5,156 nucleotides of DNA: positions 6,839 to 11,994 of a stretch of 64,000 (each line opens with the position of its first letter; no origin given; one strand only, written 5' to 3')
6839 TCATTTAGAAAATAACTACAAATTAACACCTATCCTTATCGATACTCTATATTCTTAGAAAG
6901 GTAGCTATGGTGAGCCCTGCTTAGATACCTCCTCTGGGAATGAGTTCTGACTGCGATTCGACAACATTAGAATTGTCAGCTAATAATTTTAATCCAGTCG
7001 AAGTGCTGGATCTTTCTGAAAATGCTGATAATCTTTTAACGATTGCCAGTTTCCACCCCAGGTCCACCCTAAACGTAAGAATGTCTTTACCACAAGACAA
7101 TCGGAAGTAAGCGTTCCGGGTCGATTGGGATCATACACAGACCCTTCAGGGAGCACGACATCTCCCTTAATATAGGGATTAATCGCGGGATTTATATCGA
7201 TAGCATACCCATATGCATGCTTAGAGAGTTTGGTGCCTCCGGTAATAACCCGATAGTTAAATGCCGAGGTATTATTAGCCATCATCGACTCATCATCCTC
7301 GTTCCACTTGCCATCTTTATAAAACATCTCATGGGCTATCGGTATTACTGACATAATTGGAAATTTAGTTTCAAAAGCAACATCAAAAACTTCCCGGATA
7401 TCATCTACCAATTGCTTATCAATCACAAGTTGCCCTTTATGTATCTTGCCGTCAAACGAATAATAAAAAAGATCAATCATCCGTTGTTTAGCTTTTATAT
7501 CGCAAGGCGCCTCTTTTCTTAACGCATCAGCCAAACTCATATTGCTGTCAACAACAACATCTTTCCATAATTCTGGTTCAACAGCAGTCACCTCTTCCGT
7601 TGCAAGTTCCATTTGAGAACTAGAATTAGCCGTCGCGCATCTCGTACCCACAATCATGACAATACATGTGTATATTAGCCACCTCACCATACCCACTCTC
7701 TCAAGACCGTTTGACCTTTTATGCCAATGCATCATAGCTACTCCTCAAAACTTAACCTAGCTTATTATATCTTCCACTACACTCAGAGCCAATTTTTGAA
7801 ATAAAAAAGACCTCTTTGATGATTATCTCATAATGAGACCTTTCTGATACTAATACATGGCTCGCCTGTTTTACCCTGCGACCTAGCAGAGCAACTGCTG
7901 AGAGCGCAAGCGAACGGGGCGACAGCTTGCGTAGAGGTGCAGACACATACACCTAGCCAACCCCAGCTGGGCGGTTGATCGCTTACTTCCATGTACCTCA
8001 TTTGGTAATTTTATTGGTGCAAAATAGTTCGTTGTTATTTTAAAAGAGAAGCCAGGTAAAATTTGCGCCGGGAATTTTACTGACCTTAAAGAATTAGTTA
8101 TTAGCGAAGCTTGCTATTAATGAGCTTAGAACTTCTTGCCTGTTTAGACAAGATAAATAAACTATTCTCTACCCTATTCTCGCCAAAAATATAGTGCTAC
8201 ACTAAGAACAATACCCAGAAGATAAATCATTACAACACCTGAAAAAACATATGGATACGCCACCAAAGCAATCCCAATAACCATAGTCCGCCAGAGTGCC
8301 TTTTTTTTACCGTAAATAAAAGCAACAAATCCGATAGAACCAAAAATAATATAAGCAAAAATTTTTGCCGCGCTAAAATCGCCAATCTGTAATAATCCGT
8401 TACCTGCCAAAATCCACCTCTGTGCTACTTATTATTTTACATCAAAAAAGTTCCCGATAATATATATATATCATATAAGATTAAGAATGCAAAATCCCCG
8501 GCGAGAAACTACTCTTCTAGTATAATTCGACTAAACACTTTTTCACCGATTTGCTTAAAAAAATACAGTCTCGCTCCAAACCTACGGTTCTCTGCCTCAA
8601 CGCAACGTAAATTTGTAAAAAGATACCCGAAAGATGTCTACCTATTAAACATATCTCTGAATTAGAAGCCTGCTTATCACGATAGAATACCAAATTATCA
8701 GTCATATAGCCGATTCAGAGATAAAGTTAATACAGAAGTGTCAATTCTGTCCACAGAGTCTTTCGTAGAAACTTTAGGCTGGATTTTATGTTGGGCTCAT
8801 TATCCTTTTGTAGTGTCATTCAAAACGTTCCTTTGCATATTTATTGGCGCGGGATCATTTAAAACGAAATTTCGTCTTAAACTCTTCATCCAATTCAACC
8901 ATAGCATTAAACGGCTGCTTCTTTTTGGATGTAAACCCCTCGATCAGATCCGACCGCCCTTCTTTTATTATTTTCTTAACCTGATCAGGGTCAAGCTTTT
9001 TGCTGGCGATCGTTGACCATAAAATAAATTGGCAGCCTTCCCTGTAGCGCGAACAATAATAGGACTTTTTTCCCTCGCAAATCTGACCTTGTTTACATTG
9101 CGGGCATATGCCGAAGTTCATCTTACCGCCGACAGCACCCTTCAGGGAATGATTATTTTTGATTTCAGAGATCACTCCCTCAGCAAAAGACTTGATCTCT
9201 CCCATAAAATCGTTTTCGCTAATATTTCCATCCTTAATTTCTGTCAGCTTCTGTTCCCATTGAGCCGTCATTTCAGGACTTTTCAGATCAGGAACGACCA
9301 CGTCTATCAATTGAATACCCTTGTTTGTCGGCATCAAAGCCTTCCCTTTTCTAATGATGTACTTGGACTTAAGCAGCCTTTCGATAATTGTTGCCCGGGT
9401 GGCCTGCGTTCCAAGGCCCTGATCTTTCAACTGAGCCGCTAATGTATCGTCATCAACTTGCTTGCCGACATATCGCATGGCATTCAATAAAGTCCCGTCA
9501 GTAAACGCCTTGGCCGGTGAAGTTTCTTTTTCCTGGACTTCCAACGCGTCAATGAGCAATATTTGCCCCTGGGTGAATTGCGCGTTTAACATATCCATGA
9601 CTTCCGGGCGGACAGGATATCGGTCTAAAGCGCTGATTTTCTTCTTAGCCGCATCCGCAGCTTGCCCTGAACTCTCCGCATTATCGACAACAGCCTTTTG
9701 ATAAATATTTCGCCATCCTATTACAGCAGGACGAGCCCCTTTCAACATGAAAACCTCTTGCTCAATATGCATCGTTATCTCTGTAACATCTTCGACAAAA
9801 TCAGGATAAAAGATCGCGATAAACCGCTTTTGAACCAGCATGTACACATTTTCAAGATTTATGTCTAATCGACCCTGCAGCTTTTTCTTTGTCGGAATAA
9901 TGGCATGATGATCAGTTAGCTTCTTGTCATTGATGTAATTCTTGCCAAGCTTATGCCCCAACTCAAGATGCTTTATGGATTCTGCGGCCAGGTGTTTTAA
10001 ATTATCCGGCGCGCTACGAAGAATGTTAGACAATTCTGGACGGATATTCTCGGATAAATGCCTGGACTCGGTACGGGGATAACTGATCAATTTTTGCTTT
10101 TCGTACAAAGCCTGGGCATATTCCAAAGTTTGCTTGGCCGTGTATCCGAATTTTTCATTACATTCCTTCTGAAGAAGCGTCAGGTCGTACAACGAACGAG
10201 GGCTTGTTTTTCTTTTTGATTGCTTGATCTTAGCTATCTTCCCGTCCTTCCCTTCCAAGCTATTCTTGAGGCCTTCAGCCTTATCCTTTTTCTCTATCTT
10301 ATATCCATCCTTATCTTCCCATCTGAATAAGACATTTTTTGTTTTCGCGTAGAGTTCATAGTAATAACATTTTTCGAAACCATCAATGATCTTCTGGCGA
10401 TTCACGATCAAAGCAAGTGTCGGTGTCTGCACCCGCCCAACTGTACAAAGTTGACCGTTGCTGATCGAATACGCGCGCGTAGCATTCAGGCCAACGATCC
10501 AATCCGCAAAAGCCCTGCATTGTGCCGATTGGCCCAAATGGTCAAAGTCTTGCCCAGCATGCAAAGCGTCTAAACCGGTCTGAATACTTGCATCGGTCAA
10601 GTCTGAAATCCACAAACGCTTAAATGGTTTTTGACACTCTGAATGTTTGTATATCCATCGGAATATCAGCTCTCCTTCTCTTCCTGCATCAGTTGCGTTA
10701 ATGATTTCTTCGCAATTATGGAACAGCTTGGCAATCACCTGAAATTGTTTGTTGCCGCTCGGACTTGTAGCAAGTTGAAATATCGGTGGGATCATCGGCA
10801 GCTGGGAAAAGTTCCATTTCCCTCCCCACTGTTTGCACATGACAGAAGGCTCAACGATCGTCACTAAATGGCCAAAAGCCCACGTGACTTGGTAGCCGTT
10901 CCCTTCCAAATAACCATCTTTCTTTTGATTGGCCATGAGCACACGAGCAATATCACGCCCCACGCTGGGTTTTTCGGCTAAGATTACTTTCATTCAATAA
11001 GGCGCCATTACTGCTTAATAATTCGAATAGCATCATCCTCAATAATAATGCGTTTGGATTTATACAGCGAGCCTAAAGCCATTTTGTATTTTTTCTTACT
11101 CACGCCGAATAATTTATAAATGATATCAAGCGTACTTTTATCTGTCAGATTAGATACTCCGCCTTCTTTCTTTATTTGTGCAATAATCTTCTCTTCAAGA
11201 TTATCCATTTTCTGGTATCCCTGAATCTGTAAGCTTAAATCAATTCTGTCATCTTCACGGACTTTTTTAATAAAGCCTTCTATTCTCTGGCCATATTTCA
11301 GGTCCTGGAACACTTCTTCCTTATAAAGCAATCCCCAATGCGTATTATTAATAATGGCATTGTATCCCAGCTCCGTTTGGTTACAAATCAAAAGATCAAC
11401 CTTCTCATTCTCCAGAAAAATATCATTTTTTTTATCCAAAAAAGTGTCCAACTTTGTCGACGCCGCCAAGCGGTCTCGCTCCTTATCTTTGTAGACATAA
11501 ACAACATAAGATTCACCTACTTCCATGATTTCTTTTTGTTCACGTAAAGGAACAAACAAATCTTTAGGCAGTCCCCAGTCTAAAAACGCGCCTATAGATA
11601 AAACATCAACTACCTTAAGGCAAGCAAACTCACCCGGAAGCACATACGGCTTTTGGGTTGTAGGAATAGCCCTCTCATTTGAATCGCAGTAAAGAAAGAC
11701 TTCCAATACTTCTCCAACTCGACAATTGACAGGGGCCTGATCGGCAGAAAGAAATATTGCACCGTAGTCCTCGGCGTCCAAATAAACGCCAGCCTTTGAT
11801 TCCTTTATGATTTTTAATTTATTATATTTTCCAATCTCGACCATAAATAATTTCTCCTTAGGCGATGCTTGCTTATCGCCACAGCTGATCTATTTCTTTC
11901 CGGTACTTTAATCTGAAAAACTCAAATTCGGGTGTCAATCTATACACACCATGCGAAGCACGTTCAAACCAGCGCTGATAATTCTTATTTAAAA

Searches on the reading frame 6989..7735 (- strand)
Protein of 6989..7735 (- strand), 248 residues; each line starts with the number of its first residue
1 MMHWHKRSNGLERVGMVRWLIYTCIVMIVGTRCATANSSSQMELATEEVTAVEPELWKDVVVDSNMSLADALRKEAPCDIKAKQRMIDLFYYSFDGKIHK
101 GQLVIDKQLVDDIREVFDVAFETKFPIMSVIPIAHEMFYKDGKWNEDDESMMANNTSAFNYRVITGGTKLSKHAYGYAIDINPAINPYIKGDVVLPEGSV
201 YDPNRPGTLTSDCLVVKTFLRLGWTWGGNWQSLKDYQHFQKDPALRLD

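Call 55: search_protein_families(library=pfam, proteins=[window:6989-7735:-], max_evalue=0.00001)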
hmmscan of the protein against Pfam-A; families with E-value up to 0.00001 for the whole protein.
window:6989-7735:- (248 aa): 1 family
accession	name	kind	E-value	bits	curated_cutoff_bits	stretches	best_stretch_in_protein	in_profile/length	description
PF13539.11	Peptidase_M15_4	-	4.8e-22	78.7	25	1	165-241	1-70/70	D-alanyl-D-alanine carboxypeptidase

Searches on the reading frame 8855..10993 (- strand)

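Call 55: search_protein_families(library=pfam, proteins=[window:8855-10993:-], max_evalue=0.00001)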
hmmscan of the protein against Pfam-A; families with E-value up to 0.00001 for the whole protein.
window:8855-10993:- (712 aa): 3 families
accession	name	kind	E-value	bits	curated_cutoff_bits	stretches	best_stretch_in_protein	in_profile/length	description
PF01131.25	Topoisom_bac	-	1.3e-102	344.3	35.1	1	151-597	4-410/411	DNA topoisomerase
PF13342.12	Toprim_Crpt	-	3.8e-18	65.7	32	1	653-711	1-59/60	C-terminal repeat of topoisomerase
PF01751.28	Toprim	-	8e-11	42.4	23.1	1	3-131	2-95/96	Toprim domain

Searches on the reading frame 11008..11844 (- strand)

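Call 55: search_protein_families(library=pfam, proteins=[window:11008-11844:-], max_evalue=0.00001)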
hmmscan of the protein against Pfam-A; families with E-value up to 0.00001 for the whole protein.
window:11008-11844:- (278 aa): 2 families
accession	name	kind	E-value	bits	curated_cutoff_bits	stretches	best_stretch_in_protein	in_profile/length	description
PF13509.12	S1_2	-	2.2e-30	105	21.8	2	4-64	1-61/61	S1 domain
PF17783.7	CvfB_WH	-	3.2e-17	62.5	22.9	1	218-274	1-57/58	CvfB-like winged helix domain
